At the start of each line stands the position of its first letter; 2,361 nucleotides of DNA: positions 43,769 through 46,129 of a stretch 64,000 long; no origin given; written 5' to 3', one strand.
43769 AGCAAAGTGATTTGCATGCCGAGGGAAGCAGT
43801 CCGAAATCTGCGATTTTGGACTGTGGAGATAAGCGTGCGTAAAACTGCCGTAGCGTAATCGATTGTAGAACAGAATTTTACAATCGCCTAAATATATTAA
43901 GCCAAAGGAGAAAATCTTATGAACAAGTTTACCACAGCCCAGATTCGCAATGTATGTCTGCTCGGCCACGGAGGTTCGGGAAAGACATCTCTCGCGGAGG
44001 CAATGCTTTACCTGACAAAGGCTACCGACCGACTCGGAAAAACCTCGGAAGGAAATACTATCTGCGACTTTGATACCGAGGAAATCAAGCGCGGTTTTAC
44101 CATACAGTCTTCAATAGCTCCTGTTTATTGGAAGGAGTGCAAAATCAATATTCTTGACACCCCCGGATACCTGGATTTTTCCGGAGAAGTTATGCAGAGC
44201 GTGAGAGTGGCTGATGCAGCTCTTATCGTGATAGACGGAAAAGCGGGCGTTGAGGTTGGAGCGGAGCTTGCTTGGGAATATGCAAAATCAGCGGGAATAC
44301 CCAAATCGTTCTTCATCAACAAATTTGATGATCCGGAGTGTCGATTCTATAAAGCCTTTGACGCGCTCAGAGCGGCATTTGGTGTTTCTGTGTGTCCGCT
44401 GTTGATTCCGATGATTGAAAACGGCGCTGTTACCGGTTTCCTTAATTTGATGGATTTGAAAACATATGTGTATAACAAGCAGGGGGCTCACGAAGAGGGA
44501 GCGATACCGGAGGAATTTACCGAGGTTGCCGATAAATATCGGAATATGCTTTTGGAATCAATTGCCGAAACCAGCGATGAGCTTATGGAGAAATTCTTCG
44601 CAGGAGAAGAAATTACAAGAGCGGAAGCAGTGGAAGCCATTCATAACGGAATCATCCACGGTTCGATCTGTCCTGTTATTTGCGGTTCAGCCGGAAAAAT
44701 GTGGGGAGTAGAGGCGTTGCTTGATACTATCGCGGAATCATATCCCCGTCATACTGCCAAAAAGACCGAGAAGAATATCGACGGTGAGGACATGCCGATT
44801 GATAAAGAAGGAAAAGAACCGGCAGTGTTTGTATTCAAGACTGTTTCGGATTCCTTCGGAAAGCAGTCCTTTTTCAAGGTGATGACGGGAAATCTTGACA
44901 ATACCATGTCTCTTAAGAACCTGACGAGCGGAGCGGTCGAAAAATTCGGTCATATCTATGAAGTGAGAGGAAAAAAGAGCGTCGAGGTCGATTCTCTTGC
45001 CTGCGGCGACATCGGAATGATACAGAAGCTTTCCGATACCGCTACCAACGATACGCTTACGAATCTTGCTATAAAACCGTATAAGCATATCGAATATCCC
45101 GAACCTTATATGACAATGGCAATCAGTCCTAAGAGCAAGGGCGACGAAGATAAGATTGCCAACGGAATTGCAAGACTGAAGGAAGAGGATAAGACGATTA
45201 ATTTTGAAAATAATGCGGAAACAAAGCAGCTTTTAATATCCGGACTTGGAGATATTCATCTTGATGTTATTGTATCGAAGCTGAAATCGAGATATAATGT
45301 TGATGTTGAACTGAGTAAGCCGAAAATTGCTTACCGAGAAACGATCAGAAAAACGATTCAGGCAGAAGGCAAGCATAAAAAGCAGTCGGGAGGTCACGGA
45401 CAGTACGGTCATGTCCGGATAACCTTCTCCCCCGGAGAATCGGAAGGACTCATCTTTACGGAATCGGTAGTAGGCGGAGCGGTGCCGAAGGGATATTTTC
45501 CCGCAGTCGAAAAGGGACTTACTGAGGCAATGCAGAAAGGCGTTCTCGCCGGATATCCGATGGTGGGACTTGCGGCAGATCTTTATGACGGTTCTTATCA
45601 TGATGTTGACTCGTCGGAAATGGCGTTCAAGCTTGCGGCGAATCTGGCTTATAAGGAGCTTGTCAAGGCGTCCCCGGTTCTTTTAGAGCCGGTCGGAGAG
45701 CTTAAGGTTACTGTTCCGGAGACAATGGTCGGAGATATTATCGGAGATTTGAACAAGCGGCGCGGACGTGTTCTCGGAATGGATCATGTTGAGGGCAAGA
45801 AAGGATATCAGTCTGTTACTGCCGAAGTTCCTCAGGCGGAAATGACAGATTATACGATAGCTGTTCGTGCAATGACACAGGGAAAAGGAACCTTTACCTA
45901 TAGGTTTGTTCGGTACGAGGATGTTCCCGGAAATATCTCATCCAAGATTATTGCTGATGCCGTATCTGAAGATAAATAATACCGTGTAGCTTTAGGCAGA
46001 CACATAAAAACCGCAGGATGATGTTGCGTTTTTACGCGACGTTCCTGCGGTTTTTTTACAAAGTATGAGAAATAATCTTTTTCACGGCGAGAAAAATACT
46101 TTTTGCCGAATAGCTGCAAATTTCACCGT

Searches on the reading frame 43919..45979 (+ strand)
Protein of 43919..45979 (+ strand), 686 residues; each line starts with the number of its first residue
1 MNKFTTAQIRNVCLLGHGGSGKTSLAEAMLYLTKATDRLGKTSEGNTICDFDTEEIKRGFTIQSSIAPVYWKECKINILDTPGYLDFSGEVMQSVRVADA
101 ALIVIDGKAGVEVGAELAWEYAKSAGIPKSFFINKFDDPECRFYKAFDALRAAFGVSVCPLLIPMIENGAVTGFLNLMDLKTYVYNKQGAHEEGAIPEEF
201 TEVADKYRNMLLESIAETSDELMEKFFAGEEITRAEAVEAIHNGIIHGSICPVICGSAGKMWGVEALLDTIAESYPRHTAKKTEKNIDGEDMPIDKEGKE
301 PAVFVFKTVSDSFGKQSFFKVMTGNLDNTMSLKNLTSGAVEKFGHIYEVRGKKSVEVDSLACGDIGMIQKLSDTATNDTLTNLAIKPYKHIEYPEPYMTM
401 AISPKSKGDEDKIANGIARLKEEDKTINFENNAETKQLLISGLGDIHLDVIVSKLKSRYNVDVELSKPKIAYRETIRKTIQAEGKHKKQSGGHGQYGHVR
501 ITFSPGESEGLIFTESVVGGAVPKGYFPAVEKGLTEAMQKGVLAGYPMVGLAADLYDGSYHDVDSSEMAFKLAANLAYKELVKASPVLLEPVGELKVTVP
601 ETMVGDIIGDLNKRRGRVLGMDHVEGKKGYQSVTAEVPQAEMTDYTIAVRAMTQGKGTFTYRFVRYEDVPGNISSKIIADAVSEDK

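Call 72: search_protein_families(library=ncbifam, proteins=[window:43919-45979:+], max_evalue=1e-20)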
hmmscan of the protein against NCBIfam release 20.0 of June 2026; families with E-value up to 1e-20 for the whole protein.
window:43919-45979:+ (686 aa): 18 families
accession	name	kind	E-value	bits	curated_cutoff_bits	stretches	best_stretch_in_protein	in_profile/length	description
NF009381.0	PRK12740.1-5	subfamily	3.1e-249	829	583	1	1-683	1-687/692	elongation factor G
TIGR00484.1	EF-G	equivalog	6.3e-184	612.9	659.4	1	4-680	5-688/691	elongation factor G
NF009891.0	PRK13351.1-1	equivalog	8.7e-166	553.3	597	1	1-681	1-677/681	elongation factor G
NF009377.1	PRK12740.1-1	equivalog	1.3e-165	552.7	890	1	6-677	10-698/700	elongation factor G-like protein EF-G2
NF058620.1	EFG2_Bacteroid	exception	6.3e-165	550.5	1000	2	1-506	1-508/717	elongation factor G2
NF009379.0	PRK12740.1-3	equivalog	2.6e-160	535.2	513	1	6-680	5-669/674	elongation factor G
NF012153.1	tet_protect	equivalog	4.6e-84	282.8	775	1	11-666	2-614/614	tetracycline resistance ribosomal protection protein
TIGR00490.1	aEF-2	equivalog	8.3e-58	196.1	738.45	1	304-480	293-473/720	elongation factor EF-2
NF033148.1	tet_protect_M_W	exception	6e-53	180.1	1100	2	8-151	2-145/639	TetM/TetW/TetO/TetS family tetracycline resistance ribosomal protection protein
NF001964.0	PRK00741.1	equivalog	4.8e-48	163.9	473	1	7-473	10-470/529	peptide chain release factor 3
NF000120.3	47473_otr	exception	5.1e-48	164.1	900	1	11-659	4-606/608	tetracycline resistance ribosomal protection protein Otr(A)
NF009892.0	PRK13351.1-3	equivalog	1.2e-47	162.7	640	1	8-659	2-607/623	elongation factor G-like protein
NF012155.1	tet_protect_M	exception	2e-45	155.2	1420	1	8-139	2-133/639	tetracycline resistance ribosomal protection protein Tet(M)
NF012154.0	tet_protect_Q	exception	1.3e-44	152.6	1425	1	9-141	3-135/638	tetracycline resistance ribosomal protection protein Tet(Q)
TIGR01394.1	TypA_BipA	equivalog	2.2e-40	138.5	757.3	1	9-148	1-138/594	translational GTPase TypA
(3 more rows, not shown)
